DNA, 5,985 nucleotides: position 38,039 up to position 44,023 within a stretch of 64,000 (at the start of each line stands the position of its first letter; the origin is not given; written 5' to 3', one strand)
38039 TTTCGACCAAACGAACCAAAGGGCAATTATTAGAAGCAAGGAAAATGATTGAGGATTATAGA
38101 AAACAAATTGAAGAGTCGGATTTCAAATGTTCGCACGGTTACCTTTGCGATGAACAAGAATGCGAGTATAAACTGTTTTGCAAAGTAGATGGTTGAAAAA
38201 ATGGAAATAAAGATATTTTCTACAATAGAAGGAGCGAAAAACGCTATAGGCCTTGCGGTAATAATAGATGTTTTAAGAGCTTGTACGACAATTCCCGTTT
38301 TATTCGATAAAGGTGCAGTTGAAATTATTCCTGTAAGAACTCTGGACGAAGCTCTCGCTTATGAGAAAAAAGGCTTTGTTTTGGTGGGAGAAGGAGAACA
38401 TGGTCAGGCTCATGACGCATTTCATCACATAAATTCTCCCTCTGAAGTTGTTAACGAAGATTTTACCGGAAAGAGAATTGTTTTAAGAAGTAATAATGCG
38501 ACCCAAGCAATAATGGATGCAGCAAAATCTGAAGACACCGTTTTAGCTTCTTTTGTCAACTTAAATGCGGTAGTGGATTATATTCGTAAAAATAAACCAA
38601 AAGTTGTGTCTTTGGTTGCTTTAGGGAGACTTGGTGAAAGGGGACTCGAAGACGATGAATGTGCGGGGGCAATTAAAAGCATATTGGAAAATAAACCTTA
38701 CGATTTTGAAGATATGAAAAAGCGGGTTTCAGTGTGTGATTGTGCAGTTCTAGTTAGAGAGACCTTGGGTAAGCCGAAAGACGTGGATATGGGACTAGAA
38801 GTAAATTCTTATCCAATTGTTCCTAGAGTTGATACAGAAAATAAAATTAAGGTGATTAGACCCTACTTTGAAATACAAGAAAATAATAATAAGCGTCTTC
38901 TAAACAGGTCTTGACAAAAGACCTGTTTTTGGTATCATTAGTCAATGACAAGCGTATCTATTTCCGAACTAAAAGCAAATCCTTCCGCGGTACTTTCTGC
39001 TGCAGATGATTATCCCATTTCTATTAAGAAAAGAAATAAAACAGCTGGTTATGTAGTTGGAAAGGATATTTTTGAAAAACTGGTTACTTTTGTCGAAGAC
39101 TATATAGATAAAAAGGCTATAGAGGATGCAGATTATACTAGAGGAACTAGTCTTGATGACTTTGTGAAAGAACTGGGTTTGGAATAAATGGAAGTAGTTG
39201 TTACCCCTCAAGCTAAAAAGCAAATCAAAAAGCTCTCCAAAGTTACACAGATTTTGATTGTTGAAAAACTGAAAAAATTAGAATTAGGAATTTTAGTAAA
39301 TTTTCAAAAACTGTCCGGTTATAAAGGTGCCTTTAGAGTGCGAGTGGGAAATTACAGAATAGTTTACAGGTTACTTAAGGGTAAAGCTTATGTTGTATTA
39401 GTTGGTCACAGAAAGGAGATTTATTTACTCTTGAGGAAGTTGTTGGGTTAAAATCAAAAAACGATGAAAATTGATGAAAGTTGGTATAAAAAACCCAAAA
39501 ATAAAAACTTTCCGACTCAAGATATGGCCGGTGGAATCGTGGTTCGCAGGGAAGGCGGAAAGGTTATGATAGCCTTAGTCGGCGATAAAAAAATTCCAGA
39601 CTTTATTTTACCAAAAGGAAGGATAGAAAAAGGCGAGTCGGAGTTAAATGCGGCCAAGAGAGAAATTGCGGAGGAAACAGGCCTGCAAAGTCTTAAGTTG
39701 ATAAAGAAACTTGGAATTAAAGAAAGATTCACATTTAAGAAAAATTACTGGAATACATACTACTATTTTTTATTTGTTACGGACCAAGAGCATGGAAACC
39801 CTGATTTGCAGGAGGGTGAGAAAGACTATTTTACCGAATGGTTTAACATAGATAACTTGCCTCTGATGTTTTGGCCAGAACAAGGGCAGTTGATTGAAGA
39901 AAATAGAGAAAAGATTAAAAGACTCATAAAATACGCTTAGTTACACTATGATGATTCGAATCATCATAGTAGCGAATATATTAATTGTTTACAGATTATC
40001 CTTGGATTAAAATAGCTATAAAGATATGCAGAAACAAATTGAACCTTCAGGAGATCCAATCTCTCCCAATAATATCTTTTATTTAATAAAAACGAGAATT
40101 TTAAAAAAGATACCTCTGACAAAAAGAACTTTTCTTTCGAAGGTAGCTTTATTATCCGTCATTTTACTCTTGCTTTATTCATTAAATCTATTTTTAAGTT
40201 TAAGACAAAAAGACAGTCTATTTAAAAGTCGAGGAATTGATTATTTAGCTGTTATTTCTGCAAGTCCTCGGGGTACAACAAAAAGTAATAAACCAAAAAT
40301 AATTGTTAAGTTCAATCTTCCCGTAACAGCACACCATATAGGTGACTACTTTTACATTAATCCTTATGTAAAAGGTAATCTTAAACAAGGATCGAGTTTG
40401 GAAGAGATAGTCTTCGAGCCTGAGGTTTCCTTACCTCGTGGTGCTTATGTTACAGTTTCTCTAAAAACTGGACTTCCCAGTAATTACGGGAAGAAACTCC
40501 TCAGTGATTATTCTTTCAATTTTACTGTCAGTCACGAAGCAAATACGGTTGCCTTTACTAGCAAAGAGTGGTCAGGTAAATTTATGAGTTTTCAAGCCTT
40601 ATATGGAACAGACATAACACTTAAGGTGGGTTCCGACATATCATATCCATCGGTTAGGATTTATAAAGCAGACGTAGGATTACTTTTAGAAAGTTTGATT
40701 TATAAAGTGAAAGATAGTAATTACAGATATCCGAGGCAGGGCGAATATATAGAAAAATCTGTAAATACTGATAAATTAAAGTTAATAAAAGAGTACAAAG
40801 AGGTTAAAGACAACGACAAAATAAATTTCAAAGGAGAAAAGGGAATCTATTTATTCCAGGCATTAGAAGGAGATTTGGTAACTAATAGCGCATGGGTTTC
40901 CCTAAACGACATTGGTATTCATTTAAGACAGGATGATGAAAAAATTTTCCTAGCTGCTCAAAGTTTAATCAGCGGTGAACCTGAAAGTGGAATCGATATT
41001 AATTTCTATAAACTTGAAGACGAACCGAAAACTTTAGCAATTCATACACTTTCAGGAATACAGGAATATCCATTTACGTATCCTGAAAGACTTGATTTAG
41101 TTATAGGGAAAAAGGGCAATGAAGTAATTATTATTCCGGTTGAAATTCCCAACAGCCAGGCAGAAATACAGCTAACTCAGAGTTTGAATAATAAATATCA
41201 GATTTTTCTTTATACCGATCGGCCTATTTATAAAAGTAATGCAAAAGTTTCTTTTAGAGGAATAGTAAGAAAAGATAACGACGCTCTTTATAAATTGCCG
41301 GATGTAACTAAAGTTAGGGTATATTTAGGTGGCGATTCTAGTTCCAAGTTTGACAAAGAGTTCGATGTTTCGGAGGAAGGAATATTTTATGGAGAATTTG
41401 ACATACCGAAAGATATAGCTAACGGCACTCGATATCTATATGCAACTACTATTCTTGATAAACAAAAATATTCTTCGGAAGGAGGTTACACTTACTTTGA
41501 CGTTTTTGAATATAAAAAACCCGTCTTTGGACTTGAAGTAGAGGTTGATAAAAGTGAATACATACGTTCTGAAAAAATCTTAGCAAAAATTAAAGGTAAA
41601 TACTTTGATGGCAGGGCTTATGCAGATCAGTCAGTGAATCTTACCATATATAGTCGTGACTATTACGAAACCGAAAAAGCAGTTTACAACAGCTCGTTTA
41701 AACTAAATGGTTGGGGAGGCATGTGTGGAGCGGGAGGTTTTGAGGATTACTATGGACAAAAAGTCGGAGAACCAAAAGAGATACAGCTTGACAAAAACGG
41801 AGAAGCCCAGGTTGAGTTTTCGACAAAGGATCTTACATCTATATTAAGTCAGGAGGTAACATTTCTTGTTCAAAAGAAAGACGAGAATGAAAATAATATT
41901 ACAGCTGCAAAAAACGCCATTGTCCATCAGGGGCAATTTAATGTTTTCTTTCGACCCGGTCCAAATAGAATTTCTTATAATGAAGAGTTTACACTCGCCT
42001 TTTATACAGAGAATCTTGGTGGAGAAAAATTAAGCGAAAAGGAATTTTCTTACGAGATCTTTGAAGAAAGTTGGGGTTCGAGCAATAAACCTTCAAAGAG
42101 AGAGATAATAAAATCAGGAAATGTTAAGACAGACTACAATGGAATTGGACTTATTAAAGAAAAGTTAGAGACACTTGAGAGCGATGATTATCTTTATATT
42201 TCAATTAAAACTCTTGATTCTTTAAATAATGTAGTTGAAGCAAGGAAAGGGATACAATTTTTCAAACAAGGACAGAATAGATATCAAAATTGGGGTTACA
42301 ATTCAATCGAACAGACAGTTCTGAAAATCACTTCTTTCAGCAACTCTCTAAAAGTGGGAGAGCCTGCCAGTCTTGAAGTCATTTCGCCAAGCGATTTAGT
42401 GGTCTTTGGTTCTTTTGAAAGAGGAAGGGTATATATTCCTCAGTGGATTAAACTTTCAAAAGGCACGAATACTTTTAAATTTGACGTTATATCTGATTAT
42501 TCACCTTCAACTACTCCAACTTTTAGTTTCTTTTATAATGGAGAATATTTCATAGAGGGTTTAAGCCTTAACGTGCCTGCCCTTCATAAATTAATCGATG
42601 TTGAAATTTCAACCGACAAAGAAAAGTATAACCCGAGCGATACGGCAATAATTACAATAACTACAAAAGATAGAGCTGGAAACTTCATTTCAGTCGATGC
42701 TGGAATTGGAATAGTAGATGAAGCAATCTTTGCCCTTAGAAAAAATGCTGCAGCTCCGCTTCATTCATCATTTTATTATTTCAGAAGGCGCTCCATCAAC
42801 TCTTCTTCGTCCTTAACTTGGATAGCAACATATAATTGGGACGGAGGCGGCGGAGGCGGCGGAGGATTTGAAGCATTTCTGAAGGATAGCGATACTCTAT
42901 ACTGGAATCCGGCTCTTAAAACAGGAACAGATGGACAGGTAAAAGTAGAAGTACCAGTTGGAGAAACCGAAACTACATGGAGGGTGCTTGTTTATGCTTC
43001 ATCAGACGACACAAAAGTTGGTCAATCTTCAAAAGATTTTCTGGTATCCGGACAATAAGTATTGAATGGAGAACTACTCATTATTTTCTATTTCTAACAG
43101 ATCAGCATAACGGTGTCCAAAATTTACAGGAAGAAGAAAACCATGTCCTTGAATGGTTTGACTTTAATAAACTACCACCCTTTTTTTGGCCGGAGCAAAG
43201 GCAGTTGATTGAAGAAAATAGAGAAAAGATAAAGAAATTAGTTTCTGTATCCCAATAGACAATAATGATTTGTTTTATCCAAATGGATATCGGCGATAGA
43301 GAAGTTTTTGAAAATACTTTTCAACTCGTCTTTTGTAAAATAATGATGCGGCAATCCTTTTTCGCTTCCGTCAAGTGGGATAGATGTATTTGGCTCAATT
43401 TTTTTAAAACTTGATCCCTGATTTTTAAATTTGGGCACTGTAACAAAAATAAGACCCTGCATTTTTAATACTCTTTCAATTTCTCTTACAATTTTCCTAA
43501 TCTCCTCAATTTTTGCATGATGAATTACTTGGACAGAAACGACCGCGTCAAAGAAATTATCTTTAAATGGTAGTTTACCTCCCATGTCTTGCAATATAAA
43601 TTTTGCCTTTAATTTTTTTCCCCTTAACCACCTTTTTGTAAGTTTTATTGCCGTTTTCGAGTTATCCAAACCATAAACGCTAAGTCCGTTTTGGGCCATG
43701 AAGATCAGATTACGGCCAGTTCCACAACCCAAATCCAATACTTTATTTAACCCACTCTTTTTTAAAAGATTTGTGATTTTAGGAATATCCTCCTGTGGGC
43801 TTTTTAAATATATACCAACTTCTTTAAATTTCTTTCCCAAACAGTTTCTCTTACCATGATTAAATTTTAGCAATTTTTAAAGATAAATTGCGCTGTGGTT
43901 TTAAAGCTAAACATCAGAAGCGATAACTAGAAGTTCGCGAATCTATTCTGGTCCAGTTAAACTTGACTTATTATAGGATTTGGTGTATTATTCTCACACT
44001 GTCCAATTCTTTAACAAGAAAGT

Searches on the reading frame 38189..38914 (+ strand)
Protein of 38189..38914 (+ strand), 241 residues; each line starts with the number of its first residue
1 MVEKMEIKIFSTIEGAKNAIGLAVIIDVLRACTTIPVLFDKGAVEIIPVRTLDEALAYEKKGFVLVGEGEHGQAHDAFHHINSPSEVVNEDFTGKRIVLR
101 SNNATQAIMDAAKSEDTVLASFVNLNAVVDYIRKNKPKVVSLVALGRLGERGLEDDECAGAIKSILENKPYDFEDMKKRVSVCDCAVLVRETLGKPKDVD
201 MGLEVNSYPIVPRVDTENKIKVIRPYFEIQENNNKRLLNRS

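Call 13: search_protein_families(library=pfam, proteins=[window:38189-38914:+], max_evalue=0.01)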
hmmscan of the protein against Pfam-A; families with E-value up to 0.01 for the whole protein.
window:38189-38914:+ (241 aa): 1 family
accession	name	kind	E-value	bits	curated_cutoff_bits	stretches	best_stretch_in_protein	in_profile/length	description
PF04029.19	2-ph_phosp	-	1.9e-42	145.4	26.4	1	18-191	11-178/226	2-phosphosulpholactate phosphatase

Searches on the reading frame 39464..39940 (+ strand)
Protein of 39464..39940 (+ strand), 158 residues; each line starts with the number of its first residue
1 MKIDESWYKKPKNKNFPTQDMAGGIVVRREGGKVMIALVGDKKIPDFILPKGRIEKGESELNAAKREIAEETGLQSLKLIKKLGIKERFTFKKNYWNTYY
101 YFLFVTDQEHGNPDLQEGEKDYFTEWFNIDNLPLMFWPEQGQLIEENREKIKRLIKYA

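Call 13: search_protein_families(library=pfam, proteins=[window:39464-39940:+], max_evalue=0.01)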
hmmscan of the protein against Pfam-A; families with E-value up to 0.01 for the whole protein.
window:39464-39940:+ (158 aa): 1 family
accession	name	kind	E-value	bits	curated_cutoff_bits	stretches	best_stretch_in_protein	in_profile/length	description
PF00293.34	NUDIX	-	1.4e-18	67.6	21.1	1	24-145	7-132/134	NUDIX domain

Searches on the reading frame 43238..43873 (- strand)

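Call 13: search_protein_families(library=pfam, proteins=[window:43238-43873:-], max_evalue=0.01)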
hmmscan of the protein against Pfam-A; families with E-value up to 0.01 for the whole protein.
window:43238-43873:- (211 aa): 16 families
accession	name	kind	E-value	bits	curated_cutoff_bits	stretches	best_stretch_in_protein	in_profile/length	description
PF08241.18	Methyltransf_11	-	8.3e-24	84.5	21.2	1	46-143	1-94/95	Methyltransferase domain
PF13649.12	Methyltransf_25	-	2.2e-23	83.2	27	1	45-140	1-97/97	Methyltransferase domain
PF13847.12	Methyltransf_31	-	3.4e-20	72.7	27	1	42-188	4-141/145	Methyltransferase domain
PF13489.12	Methyltransf_23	-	1.7e-14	54.3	27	1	39-191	20-157/164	Methyltransferase domain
PF08242.18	Methyltransf_12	-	5.1e-14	53.2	30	1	46-141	1-97/98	Methyltransferase domain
PF03848.20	TehB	-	1.6e-09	37.9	20.4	1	43-141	32-129/193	Tellurite resistance protein TehB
PF02353.26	CMAS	-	1.1e-08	35.1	27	1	32-145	50-165/273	Mycolic acid cyclopropane synthetase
PF05175.20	MTS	-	1.6e-08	34.8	23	1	37-152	27-146/170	Methyltransferase small domain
PF07021.18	MetW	-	6.2e-08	32.9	21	1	28-149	2-112/193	Methionine biosynthesis protein MetW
PF01209.24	Ubie_methyltran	-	9.5e-07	28.8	20.1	1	40-144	46-151/233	ubiE/COQ5 methyltransferase family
PF05148.21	Methyltransf_8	-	2.8e-05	24.5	27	1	26-145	56-157/219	Hypothetical methyltransferase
PF03291.22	mRNA_G-N7_MeTrfase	-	0.00063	19.4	26.6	1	43-149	63-185/315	mRNA (guanine-N(7))-methyltransferase domain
PF09445.16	Methyltransf_15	-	0.0013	18.8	22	1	43-83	2-42/165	RNA cap guanine-N2 methyltransferase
PF05724.17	TPMT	-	0.0021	18.2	26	1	37-77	33-73/218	Thiopurine S-methyltransferase (TPMT)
PF06080.18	DUF938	-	0.003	17.8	27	0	39-154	24-146/202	Protein of unknown function (DUF938)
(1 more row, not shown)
